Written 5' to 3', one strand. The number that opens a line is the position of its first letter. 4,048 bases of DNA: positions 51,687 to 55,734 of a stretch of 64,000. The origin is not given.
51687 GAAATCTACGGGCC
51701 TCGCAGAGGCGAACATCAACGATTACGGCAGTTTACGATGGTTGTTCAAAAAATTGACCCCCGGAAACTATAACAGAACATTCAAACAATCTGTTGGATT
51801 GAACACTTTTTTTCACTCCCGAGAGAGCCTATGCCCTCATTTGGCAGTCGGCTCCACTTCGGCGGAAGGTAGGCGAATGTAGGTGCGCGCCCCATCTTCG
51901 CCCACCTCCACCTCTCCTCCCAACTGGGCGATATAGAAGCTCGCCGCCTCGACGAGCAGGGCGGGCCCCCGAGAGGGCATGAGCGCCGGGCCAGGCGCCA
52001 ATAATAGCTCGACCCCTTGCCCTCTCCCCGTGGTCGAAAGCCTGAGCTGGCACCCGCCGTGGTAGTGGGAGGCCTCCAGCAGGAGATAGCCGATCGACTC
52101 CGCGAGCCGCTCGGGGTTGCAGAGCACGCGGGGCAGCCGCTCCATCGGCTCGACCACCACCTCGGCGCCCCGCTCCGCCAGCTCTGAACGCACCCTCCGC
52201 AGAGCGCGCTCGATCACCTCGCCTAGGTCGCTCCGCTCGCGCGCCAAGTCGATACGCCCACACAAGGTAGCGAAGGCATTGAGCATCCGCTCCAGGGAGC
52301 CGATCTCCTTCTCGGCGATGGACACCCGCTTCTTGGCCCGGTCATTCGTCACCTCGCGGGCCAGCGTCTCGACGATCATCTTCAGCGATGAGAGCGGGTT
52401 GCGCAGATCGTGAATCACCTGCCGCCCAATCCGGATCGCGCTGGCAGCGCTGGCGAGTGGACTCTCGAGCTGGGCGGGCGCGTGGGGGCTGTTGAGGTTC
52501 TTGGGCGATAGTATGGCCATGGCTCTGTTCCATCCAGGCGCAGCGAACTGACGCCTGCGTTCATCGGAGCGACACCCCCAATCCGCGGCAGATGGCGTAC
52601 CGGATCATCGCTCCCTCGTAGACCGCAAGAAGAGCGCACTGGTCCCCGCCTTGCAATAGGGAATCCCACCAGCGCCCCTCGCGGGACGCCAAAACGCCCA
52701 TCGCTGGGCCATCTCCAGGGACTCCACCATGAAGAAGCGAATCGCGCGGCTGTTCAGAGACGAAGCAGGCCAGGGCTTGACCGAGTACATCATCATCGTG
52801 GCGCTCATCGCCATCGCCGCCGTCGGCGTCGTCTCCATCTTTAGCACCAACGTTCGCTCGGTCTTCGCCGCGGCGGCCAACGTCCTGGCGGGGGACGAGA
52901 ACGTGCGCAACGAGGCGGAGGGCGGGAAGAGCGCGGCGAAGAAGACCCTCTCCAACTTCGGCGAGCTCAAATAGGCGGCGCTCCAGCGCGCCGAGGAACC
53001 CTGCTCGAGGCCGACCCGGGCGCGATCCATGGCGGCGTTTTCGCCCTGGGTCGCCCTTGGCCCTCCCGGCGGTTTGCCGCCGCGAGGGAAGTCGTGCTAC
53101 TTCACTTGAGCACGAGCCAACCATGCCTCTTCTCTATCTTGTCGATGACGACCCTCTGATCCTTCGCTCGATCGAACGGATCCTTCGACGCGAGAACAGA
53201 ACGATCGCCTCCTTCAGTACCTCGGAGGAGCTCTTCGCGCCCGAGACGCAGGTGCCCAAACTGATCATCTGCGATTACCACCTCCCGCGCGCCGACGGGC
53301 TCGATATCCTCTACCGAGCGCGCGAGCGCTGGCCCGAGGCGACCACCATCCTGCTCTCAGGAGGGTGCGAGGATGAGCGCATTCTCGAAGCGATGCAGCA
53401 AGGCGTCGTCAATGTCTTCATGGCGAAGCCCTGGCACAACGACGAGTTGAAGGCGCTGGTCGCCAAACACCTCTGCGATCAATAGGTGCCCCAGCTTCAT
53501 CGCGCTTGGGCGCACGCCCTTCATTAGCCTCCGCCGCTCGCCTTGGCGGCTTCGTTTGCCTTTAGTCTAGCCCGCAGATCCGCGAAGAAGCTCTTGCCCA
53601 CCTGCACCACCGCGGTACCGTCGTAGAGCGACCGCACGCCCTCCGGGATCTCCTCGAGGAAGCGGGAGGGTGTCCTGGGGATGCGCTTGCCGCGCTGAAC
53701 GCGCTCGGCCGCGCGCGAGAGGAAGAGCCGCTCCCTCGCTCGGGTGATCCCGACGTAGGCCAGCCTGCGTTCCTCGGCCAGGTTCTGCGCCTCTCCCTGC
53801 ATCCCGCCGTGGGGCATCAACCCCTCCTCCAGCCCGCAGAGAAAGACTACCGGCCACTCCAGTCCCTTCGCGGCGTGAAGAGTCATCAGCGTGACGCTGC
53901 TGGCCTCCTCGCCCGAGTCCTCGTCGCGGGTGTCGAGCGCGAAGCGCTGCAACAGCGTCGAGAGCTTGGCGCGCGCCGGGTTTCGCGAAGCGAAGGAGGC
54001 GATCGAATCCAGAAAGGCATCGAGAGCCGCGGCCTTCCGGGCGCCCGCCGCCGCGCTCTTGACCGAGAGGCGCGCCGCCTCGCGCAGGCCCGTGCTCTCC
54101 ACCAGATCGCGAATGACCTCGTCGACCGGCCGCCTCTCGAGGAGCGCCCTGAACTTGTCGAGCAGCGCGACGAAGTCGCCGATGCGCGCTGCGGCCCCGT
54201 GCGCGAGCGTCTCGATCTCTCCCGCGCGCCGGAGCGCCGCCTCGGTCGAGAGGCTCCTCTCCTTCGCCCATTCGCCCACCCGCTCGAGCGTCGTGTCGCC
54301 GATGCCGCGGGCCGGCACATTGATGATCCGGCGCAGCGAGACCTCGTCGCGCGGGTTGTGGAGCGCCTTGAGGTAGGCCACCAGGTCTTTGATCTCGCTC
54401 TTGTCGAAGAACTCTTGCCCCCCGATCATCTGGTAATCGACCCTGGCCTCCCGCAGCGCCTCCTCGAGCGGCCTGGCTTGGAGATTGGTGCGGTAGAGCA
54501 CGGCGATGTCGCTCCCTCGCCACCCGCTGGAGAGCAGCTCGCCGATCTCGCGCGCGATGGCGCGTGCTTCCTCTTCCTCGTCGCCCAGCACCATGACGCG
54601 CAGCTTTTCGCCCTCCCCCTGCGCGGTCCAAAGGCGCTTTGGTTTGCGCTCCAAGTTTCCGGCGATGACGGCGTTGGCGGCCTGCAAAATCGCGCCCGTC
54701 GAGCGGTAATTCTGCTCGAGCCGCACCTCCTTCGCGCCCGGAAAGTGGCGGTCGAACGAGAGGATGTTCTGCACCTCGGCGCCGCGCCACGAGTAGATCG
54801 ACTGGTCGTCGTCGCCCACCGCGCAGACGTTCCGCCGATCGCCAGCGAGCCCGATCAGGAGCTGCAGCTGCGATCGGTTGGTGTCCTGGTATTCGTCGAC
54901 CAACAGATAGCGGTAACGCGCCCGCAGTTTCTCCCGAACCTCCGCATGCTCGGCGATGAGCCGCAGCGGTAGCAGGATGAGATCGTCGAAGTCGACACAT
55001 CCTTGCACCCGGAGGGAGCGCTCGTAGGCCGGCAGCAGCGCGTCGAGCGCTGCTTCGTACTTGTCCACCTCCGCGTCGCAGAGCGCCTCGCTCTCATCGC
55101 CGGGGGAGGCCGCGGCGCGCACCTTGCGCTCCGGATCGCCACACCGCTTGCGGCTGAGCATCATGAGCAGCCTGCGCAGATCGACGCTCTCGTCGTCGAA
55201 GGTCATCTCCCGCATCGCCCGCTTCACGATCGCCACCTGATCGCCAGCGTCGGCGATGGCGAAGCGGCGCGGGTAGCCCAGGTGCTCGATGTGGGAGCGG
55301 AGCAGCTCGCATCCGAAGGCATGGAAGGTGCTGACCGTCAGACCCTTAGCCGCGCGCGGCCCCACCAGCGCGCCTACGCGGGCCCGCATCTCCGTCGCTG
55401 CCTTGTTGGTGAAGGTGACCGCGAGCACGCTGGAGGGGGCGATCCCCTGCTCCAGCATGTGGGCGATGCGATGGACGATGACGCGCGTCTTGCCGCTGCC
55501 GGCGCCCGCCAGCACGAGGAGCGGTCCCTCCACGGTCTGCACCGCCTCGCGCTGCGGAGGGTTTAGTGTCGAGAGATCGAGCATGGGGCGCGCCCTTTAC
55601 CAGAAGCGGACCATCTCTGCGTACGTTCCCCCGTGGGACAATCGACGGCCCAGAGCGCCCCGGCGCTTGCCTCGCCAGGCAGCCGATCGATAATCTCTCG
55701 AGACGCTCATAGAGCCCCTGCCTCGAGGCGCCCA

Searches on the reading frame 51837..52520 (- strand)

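Call 47: search_protein_families(library=pfam, proteins=[window:51837-52520:-], max_evalue=0.001)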
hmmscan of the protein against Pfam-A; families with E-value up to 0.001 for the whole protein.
window:51837-52520:- (227 aa): 1 family
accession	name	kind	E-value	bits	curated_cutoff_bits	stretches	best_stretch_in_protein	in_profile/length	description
PF00512.31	HisKA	-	8.5e-08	32.6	26.9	1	37-83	11-57/66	His Kinase A (phospho-acceptor) domain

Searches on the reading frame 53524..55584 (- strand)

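Call 47: search_protein_families(library=pfam, proteins=[window:53524-55584:-], max_evalue=0.001)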
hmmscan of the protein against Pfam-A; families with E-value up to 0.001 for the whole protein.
window:53524-55584:- (686 aa): 6 families
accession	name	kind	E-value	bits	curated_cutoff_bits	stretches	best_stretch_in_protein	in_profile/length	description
PF00580.27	UvrD-helicase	-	2.3e-81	273.9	23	1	7-282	1-271/271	UvrD/REP helicase N-terminal domain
PF13361.12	UvrD_C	-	1.5e-72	245.4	25.6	1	287-625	1-348/350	UvrD-like helicase C-terminal domain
PF13245.12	AAA_19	-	1e-24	87.7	25.1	1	11-265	1-132/134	AAA domain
PF13538.12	UvrD_C_2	-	1.5e-09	38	27.4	1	564-622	2-51/52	UvrD-like helicase C-terminal domain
PF13604.12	AAA_30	-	2.1e-08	34.6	27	1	6-72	1-68/191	AAA domain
PF01443.25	Viral_helicase1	-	1.3e-07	32.1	21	0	221-271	55-106/228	Viral superfamily 1 RNA helicase core domain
